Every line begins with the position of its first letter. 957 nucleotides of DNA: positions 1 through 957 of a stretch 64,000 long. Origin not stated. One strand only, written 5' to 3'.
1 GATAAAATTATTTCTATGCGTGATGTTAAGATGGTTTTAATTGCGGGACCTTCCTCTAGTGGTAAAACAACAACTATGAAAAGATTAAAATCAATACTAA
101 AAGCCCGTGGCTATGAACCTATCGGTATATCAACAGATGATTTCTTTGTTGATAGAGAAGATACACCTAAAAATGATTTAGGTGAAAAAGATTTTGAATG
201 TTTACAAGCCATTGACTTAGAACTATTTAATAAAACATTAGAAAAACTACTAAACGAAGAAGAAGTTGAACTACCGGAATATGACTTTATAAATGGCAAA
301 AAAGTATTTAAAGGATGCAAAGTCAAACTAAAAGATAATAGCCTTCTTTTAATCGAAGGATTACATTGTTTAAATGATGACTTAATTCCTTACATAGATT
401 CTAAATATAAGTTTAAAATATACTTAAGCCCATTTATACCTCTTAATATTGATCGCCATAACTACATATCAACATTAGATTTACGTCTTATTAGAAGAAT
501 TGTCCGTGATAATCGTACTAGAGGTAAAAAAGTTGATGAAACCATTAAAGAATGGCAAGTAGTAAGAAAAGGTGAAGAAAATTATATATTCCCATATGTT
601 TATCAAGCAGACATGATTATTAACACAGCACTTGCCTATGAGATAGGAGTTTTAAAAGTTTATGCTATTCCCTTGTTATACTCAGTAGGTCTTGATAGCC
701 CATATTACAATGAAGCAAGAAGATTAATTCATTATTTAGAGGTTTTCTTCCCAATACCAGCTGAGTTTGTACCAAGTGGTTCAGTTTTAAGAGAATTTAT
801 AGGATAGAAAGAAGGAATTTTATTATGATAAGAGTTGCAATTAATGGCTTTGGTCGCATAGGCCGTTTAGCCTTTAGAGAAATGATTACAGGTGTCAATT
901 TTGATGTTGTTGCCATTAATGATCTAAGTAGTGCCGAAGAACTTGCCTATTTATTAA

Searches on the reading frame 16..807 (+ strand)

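Call 4: search_protein_families(library=pfam, proteins=[window:16-807:+], max_evalue=0.01)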
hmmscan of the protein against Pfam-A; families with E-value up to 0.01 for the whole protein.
window:16-807:+ (263 aa): 7 families
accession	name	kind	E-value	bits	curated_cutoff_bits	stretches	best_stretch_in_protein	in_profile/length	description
PF00485.24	PRK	-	3.2e-24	86.3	22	1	9-204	4-189/196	Phosphoribulokinase / Uridine kinase family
PF20720.3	nSTAND3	-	0.00085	19.5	27.2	1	4-39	17-52/155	Novel STAND NTPase 3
PF08433.16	KTI12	-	0.0022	18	22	1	6-50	3-47/271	Chromatin associated protein KTI12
PF03266.21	NTPase_1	-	0.0048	17.2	23.9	1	7-42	2-37/168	NTPase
PF00448.28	SRP54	-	0.0066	16.5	22.7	1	5-43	2-40/196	SRP54-type protein, GTPase domain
PF13191.12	AAA_16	-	0.0073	17.3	32.6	0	5-37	25-57/167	AAA ATPase domain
PF03205.20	MobB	-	0.0094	16.3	26.6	0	7-34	2-29/133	Molybdopterin guanine dinucleotide synthesis protein B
